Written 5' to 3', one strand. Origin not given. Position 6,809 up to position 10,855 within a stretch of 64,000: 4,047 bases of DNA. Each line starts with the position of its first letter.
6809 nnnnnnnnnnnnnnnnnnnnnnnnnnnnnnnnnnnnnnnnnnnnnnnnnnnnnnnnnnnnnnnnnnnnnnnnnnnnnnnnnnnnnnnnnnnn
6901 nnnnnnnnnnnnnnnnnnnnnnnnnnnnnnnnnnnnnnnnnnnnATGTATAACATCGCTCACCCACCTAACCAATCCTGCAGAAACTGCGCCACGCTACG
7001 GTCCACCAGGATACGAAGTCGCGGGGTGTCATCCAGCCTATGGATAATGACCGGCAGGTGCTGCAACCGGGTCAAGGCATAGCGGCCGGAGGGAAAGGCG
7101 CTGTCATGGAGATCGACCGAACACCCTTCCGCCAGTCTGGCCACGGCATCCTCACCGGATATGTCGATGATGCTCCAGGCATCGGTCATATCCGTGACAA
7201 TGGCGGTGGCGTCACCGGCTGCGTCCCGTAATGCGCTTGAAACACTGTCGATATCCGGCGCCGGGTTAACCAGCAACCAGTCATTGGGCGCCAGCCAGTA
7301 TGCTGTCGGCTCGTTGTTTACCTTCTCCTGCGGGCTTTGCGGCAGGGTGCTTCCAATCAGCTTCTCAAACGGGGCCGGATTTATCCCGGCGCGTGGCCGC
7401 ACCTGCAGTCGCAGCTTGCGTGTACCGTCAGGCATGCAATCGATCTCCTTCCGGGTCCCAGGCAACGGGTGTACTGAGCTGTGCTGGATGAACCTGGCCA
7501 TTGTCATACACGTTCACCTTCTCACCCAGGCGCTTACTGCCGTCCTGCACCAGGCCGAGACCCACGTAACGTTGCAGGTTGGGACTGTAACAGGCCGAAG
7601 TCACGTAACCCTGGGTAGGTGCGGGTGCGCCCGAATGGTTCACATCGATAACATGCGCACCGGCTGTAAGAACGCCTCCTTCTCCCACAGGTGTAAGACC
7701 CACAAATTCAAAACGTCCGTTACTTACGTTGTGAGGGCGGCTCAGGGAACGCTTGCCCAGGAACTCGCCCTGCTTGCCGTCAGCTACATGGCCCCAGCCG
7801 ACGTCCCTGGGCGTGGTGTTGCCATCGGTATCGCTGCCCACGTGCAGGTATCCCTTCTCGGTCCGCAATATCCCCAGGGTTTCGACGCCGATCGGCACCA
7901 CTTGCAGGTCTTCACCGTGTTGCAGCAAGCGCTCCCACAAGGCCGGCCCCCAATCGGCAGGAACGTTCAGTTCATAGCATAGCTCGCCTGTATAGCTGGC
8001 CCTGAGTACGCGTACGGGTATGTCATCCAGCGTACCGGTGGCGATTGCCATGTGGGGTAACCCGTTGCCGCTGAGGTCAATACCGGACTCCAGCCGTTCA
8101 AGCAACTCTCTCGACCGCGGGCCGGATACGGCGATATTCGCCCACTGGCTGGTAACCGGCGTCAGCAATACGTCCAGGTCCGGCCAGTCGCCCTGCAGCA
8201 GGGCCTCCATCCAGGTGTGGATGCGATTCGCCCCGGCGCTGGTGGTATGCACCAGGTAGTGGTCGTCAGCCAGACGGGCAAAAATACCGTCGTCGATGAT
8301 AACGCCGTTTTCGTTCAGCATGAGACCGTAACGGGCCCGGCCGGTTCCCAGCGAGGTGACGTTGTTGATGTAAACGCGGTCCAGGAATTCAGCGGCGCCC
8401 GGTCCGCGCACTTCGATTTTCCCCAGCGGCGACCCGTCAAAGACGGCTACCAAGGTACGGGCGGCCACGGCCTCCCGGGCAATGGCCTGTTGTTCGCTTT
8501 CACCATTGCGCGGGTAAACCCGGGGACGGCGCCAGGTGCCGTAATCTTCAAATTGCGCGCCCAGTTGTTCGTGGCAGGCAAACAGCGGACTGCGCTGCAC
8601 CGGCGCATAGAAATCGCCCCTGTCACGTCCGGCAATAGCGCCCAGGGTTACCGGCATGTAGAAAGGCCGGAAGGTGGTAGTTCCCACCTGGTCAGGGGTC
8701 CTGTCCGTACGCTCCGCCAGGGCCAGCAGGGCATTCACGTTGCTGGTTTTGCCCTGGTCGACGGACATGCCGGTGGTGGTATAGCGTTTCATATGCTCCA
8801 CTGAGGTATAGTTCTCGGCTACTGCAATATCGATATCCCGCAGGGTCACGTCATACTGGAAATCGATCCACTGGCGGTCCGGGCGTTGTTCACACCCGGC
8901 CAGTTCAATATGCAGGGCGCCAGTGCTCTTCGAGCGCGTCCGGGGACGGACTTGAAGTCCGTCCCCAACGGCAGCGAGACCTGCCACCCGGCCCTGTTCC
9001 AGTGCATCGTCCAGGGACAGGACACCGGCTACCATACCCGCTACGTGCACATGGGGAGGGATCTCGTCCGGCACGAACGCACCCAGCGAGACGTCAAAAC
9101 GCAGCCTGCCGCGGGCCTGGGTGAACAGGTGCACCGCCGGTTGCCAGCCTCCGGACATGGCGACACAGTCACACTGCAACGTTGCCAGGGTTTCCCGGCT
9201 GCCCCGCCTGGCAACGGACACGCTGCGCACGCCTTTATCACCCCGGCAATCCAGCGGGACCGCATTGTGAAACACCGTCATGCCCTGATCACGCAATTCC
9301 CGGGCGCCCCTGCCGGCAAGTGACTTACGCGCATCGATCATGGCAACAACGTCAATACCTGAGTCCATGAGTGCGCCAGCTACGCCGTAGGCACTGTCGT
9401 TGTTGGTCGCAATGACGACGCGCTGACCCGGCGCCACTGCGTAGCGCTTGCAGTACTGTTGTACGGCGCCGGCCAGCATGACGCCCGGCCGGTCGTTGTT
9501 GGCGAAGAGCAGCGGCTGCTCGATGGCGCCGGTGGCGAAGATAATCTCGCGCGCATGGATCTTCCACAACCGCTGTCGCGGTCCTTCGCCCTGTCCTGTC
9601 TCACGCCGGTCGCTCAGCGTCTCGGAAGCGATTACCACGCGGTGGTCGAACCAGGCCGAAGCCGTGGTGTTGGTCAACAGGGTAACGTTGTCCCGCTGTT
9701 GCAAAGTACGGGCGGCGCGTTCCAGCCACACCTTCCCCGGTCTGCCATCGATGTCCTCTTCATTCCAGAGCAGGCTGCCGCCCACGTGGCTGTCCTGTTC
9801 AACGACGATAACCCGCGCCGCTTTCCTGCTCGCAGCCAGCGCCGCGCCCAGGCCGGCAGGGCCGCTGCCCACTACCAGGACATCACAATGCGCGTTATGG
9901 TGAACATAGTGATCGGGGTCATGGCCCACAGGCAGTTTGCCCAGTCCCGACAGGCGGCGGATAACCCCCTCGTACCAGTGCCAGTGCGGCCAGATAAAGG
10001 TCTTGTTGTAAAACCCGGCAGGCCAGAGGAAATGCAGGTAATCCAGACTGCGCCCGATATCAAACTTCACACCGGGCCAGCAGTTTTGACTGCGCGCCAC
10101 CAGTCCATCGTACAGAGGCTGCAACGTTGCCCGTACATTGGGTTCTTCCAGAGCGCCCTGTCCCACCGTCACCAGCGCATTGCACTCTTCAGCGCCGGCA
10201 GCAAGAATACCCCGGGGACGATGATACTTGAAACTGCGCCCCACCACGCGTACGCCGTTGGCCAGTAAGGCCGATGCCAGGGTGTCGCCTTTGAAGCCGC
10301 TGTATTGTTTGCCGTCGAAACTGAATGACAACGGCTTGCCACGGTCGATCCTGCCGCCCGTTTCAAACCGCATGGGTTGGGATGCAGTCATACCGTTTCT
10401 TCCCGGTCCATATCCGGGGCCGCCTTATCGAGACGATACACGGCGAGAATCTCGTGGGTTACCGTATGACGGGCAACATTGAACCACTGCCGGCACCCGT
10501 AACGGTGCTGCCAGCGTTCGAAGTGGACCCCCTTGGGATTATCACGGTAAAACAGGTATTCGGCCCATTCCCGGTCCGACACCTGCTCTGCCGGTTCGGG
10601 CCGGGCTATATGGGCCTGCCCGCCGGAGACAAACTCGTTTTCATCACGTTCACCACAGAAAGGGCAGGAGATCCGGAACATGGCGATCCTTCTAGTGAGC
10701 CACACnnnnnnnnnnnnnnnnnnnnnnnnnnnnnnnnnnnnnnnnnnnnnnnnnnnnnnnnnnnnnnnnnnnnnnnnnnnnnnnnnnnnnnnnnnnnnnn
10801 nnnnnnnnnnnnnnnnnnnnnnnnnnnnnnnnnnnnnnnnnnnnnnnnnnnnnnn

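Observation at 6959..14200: Six-gene operon placing LYS1-like and LYS9-like saccharopine dehydrogenases in front of a heterotetrameric soxBDAG-type oxidase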

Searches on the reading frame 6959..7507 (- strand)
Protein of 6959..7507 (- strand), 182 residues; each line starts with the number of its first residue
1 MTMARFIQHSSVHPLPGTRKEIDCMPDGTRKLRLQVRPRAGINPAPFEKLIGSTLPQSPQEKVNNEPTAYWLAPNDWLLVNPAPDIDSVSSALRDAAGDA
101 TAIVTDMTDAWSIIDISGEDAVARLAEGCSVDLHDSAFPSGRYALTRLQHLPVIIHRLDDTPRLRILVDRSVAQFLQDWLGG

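Call 3: search_protein_families(library=pfam, proteins=[window:6959-7507:-])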
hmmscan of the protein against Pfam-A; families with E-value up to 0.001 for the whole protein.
window:6959-7507:- (182 aa): 2 families
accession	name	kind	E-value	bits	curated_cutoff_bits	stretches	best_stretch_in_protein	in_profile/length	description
PF04268.17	SoxG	-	4.5e-11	43.5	21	1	52-180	18-146/152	Sarcosine oxidase, gamma subunit family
PF01571.26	GCV_T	-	2.4e-05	24.2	25.6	1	65-158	92-184/255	Aminomethyltransferase folate-binding domain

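Call 4: search_protein_families(library=ncbifam, proteins=[window:6959-7507:-])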
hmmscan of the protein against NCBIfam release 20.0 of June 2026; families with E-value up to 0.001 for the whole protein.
window:6959-7507:- (182 aa): 1 family
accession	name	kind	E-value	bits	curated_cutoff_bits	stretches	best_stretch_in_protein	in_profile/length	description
TIGR01375.1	soxG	subfamily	8.5e-23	80.9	143.95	1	45-180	11-146/152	sarcosine oxidase subunit gamma family protein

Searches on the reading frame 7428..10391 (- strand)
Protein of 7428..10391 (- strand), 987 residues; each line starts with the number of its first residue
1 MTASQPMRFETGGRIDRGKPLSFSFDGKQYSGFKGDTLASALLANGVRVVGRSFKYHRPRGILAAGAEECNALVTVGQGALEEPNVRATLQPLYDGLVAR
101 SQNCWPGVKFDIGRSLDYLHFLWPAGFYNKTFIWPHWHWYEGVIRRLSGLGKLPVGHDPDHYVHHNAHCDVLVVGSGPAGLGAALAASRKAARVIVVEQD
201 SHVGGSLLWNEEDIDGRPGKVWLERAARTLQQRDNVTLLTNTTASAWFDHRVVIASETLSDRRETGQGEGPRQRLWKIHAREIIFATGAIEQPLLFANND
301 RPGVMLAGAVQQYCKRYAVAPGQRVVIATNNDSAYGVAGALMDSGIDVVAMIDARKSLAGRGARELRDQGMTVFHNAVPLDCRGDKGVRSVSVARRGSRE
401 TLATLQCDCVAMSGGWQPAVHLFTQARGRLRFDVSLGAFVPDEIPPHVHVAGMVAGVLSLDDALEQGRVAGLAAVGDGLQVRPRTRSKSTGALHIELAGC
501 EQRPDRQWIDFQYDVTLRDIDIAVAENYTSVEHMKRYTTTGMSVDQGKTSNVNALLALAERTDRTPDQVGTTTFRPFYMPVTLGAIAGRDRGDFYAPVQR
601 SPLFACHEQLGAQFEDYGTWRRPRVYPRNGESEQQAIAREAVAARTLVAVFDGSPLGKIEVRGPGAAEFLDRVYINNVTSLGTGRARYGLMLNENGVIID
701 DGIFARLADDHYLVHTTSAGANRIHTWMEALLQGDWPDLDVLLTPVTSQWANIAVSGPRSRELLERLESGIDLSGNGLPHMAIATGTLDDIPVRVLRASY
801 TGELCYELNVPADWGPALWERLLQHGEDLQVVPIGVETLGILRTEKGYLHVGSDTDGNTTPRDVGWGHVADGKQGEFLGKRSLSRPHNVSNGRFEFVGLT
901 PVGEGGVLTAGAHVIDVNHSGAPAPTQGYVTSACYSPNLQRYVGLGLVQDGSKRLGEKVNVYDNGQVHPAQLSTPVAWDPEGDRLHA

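Call 3: search_protein_families(library=pfam, proteins=[window:7428-10391:-])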
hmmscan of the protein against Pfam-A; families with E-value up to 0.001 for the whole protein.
window:7428-10391:- (987 aa): 13 families
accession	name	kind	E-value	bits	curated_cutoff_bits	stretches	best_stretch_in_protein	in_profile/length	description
PF01571.26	GCV_T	-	3.3e-67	226.9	25.6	1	605-868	3-254/255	Aminomethyltransferase folate-binding domain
PF17806.6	SO_alpha_A3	-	9.2e-31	106.4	23.1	1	505-589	2-87/87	Sarcosine oxidase A3 domain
PF13510.11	Fer2_4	-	4.7e-27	94.3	22.8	1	19-103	2-81/82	2Fe-2S iron-sulfur cluster binding domain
PF07992.20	Pyr_redox_2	-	5.4e-12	46.2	26.1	1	170-426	2-247/291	Pyridine nucleotide-disulphide oxidoreductase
PF08669.17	GCV_T_C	-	1.1e-10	41.7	25.9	1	896-979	3-80/80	Glycine cleavage T-protein C-terminal barrel domain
PF12831.13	FAD_oxidored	-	8e-10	39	27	1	170-207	1-38/416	FAD dependent oxidoreductase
PF13738.12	Pyr_redox_3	-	3.1e-08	33.7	30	0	172-204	1-34/305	Pyridine nucleotide-disulphide oxidoreductase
PF13450.12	NAD_binding_8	-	1.4e-07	32.1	21.9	1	173-232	1-54/68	NAD(P)-binding Rossmann-like domain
PF00890.30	FAD_binding_2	-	1.7e-07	31.2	20.4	1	170-209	1-40/414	FAD binding domain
PF01266.30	DAO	-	0.00015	21.8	27.9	1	170-205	1-37/353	FAD dependent oxidoreductase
PF03486.20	HI0933_like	-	0.00019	21.4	50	1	170-206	2-38/244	HI0933-like protein Rossmann domain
PF01946.23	Thi4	-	0.00022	21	26.2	1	166-206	15-56/235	Thi4 family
PF00070.33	Pyr_redox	-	0.00058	20.8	22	0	171-204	2-35/82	Pyridine nucleotide-disulphide oxidoreductase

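Call 4: search_protein_families(library=ncbifam, proteins=[window:7428-10391:-])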
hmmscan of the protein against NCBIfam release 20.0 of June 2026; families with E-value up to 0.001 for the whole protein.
window:7428-10391:- (987 aa): 52 families (the best 25 are shown)
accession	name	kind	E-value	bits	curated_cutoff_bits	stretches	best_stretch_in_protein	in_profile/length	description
TIGR01372.1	soxA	subfamily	0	1236.5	1164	1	5-986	2-995/996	sarcosine oxidase subunit alpha family protein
NF001567.0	PRK00389.1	subfamily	4.6e-57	193.6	300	1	598-973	3-348/359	glycine cleavage system aminomethyltransferase GcvT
NF053776.1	TmaoDeMthMsil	equivalog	9e-45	153.4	1100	1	599-961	386-734/763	trimethylamine N-oxide demethylase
TIGR00528.1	gcvT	equivalog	1.8e-42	145.5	235.85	1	599-972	2-354/362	glycine cleavage system aminomethyltransferase GcvT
NF010093.0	PRK13579.1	equivalog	5.1e-38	130.8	459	1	597-970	8-356/371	glycine cleavage system aminomethyltransferase GcvT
NF009133.0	PRK12486.1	equivalog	2.6e-21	76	410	1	644-971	51-362/369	dimethylsulfoniopropionate demethylase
NF003585.0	PRK05249.1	equivalog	3.4e-11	42.4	465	1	165-206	3-44/464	Si-specific NAD(P)(+) transhydrogenase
TIGR01292.1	TRX_reduct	equivalog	3.8e-11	42.3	343.45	1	170-426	2-246/300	thioredoxin-disulfide reductase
NF004789.0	PRK06134.1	subfamily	5.8e-11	41.6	747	1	164-210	8-54/581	FAD-dependent oxidoreductase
NF053677.1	Desat2ChcC2Cyan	equivalog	5.6e-08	31.6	900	1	169-206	1-38/558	4-oxocyclohex-2-ene-1-carboxylate 5-dehydrogenase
NF009476.0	PRK12839.1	equivalog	5.7e-08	31.3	940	1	166-211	6-51/572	FAD-dependent oxidoreductase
TIGR03997.1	mycofact_OYE_2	equivalog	6.9e-08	31.3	793.15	1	169-209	380-420/645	mycofactocin system FadH/OYE family oxidoreductase 2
NF009477.0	PRK12843.1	equivalog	1.6e-07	30.2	758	1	163-206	11-54/578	FAD-dependent oxidoreductase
NF047885.1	VanMgalDeMLigM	equivalog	3.4e-07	29.6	580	1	631-848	29-250/461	vanillate/3-O-methylgallate O-demethylase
NF009478.0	PRK12844.1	equivalog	1.1e-06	27.2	789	1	166-207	6-47/559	3-ketosteroid-delta-1-dehydrogenase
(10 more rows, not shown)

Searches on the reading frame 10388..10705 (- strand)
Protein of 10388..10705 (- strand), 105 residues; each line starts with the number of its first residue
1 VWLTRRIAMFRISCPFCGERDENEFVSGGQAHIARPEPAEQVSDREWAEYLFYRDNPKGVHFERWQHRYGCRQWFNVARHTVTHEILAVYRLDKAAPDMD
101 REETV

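Call 3: search_protein_families(library=pfam, proteins=[window:10388-10705:-])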
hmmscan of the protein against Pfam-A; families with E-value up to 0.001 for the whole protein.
window:10388-10705:- (105 aa): 1 family
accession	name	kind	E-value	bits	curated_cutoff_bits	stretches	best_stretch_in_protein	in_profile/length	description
PF04267.17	SoxD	-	1.3e-38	131.4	27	1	12-91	2-81/82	Sarcosine oxidase, delta subunit family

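Call 4: search_protein_families(library=ncbifam, proteins=[window:10388-10705:-])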
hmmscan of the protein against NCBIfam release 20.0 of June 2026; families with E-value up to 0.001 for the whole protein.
window:10388-10705:- (105 aa): 1 family
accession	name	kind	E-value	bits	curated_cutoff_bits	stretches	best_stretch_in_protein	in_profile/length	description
TIGR01374.1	soxD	subfamily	9.6e-38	128.3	116.5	1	12-92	2-81/83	sarcosine oxidase subunit delta family protein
